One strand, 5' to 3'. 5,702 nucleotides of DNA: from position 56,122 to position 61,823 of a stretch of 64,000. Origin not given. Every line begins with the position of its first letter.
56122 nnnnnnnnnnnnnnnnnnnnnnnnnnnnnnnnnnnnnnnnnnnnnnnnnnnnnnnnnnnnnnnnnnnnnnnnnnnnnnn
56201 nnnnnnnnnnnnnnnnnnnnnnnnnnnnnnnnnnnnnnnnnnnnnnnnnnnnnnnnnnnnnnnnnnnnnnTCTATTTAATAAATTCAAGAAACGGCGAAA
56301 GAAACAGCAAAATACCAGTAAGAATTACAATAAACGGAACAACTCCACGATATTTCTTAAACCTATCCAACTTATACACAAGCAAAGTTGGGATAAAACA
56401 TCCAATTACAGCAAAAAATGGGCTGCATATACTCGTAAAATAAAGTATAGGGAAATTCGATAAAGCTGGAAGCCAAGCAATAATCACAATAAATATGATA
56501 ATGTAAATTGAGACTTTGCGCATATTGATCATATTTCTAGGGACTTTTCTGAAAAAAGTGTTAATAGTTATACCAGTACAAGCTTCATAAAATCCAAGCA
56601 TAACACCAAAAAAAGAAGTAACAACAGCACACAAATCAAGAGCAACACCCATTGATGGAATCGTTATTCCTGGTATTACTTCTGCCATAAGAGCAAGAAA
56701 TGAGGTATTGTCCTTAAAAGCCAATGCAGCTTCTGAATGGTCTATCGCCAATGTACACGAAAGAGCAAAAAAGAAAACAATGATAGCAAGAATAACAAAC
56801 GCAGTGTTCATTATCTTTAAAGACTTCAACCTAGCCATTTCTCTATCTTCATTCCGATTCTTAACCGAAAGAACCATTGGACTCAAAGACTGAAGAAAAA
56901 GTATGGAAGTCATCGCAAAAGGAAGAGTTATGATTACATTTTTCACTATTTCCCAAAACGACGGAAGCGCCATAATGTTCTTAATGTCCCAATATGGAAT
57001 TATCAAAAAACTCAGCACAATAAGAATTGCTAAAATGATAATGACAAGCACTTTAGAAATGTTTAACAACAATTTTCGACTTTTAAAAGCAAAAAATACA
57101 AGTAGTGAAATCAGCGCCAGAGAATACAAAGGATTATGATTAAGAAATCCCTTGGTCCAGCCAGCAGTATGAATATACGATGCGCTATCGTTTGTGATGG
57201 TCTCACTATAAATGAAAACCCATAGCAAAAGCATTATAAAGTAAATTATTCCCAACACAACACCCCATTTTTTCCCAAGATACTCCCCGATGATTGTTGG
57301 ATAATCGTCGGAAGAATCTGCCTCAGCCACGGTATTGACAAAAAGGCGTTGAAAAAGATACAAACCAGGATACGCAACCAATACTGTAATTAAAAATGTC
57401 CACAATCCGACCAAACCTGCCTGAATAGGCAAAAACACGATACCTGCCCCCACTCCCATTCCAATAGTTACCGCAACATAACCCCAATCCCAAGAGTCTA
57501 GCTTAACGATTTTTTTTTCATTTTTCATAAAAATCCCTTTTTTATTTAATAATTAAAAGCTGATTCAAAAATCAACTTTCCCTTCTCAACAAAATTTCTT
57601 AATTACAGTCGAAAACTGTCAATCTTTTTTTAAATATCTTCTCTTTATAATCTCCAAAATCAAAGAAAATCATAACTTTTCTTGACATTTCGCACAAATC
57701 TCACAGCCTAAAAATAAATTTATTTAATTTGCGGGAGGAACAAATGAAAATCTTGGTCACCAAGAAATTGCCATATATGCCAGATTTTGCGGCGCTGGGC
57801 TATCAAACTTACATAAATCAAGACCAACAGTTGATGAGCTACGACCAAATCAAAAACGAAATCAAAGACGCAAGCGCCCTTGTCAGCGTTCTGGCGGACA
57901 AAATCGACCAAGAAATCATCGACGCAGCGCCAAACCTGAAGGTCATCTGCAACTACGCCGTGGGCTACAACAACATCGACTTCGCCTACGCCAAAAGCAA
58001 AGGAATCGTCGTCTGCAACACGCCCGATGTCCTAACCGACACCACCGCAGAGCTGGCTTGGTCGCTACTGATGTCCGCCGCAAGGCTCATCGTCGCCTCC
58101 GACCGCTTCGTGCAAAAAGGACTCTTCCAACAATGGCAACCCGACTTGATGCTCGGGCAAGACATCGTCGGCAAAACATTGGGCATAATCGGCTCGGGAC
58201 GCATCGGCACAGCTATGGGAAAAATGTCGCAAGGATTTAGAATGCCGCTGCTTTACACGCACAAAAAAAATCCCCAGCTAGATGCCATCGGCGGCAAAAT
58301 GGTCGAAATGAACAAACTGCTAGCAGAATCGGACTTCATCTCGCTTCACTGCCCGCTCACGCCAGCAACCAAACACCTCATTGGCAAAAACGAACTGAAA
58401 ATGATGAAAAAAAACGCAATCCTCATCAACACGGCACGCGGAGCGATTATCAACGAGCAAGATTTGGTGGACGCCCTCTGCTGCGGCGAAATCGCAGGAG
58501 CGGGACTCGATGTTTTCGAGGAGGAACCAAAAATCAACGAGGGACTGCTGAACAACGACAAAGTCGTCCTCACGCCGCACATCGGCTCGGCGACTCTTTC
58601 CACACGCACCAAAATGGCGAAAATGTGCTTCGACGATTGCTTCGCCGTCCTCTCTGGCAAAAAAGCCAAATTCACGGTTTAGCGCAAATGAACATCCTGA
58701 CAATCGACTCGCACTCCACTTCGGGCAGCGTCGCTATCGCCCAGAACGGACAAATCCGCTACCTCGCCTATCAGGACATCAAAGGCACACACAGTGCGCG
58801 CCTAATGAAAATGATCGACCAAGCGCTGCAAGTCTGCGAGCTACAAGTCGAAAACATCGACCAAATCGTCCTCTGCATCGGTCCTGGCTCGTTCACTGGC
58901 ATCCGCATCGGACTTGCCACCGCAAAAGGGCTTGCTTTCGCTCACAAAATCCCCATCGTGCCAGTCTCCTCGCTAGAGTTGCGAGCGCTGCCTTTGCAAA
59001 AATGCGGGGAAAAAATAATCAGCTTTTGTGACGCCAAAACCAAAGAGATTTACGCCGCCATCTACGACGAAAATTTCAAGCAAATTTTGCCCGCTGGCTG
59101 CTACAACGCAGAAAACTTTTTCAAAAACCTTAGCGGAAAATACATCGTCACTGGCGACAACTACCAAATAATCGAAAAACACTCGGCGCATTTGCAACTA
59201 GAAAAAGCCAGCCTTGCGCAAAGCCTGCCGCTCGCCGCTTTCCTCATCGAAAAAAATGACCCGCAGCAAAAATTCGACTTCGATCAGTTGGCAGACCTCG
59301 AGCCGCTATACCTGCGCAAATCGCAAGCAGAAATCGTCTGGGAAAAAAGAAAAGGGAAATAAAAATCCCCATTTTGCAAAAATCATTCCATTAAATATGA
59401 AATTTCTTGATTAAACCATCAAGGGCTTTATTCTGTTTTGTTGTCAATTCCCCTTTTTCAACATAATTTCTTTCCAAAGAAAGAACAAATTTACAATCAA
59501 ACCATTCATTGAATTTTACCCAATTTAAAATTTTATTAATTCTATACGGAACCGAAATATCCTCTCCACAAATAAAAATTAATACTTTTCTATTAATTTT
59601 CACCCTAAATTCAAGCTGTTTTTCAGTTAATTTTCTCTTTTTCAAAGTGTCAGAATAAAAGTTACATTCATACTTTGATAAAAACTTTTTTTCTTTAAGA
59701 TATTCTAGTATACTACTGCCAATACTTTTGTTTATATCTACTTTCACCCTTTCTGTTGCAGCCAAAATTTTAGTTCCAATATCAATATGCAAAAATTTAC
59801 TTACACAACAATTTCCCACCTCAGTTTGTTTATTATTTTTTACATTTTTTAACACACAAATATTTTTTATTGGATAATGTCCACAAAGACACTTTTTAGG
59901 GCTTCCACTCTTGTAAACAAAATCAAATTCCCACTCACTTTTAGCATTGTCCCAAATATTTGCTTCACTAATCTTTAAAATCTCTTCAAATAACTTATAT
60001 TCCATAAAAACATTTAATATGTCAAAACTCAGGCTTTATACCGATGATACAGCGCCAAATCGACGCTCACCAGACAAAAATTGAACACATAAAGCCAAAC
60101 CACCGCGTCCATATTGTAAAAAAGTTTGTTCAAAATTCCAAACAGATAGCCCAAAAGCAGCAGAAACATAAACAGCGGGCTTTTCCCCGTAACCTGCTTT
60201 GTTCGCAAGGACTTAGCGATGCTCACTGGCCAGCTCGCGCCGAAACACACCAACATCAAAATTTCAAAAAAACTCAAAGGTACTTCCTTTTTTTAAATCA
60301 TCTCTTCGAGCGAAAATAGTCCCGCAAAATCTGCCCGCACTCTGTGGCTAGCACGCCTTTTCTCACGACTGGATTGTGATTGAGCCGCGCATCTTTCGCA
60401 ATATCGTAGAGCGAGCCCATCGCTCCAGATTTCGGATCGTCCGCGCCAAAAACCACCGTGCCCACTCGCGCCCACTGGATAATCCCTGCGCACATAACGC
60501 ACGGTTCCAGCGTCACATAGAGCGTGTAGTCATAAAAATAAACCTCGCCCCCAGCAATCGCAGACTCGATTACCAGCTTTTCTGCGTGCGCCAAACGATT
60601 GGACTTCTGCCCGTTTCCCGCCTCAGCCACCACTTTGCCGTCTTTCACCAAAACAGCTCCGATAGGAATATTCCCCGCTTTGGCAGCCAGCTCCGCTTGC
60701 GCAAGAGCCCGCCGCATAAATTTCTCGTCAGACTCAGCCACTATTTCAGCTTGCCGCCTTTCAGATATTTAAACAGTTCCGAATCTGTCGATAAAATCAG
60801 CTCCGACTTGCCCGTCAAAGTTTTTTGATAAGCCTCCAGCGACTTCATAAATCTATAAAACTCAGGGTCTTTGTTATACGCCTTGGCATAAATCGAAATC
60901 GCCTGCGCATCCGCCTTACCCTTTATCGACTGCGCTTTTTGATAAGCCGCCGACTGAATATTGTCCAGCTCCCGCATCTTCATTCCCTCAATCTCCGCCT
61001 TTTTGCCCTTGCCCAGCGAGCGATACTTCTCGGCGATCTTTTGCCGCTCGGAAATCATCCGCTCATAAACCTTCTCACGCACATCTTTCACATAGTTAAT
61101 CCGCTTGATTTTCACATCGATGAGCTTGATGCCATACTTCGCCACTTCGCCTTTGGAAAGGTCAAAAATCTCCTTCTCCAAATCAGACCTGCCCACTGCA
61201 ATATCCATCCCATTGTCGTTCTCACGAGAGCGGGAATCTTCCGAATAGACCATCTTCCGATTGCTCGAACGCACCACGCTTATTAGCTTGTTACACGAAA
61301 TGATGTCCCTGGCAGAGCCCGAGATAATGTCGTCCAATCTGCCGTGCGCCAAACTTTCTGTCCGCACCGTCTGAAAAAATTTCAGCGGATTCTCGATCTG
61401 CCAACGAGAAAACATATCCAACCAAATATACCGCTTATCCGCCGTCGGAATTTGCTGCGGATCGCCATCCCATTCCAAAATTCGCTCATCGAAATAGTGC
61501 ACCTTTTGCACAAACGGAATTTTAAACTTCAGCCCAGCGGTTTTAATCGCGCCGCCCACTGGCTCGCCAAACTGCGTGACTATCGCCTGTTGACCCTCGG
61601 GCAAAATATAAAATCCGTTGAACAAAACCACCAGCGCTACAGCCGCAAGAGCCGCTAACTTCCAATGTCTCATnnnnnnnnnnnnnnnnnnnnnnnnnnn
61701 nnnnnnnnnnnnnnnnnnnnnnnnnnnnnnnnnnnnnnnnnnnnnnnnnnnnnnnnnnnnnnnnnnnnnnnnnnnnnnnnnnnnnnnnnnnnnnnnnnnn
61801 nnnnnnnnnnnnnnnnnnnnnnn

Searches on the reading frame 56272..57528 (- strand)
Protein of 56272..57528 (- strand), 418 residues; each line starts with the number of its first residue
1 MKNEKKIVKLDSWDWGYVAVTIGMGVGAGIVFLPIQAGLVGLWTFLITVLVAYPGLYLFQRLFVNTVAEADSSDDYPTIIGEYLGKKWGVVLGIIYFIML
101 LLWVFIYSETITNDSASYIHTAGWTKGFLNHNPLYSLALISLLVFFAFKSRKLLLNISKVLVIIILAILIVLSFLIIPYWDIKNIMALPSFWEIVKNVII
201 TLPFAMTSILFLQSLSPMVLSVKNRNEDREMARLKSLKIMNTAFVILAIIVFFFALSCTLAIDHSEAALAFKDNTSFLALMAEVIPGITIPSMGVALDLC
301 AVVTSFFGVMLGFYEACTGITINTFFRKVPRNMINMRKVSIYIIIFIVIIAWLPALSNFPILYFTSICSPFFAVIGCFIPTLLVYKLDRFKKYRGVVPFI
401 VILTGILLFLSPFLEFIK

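Call 53: search_protein_families(library=pfam, proteins=[window:56272-57528:-], max_evalue=0.00001)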
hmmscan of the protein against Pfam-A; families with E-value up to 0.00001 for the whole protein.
window:56272-57528:- (418 aa): 1 family
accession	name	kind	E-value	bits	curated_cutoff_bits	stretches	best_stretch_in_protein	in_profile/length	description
PF03222.19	Trp_Tyr_perm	-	3.7e-06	26.7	22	1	16-387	7-361/393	Tryptophan/tyrosine permease family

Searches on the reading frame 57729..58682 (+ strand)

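Call 32: search_protein_families(library=pfam, proteins=[window:57729-58682:+], max_evalue=0.0001)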
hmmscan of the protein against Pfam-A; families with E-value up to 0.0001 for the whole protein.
window:57729-58682:+ (317 aa): 2 families
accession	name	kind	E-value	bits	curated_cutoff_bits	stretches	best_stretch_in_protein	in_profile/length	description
PF02826.25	2-Hacid_dh_C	-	5.9e-57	192.3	25.1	1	112-286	2-178/178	D-isomer specific 2-hydroxyacid dehydrogenase, NAD binding domain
PF00389.36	2-Hacid_dh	-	1.5e-28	99.6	24.6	1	31-315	25-131/134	D-isomer specific 2-hydroxyacid dehydrogenase, catalytic domain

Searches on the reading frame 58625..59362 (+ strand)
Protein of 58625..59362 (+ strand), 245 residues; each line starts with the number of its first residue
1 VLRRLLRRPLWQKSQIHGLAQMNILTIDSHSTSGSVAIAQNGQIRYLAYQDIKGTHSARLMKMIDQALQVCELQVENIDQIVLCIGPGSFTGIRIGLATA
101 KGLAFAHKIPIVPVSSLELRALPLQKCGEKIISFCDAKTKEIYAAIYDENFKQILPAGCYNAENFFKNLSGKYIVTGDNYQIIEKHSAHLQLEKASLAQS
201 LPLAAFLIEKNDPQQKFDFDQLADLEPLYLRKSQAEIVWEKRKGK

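Call 32: search_protein_families(library=pfam, proteins=[window:58625-59362:+], max_evalue=0.0001)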
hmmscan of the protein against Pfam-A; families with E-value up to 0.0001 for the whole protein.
window:58625-59362:+ (245 aa): 1 family
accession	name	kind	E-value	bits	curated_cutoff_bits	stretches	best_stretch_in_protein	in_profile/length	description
PF00814.31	TsaD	-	1.6e-24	87.5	24.8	1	55-149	28-128/264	tRNA N6-adenosine threonylcarbamoyltransferase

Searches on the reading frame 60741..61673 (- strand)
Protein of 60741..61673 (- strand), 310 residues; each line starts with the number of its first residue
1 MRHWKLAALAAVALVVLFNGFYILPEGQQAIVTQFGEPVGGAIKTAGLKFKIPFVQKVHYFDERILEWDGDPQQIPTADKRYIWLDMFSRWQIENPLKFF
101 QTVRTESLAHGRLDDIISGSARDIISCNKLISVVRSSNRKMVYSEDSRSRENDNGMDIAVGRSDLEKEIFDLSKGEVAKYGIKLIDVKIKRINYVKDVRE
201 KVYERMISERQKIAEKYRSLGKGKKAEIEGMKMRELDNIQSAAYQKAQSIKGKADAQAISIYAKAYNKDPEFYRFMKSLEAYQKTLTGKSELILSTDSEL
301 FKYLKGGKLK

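Call 52: search_protein_families(library=pfam, proteins=[window:60741-61673:-], max_evalue=0.00001)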
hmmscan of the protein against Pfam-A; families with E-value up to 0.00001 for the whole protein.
window:60741-61673:- (310 aa): 1 family
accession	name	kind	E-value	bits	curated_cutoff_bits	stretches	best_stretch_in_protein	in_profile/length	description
PF01145.31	Band_7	-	3.1e-28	99.5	23.6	1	23-218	2-171/176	SPFH domain / Band 7 family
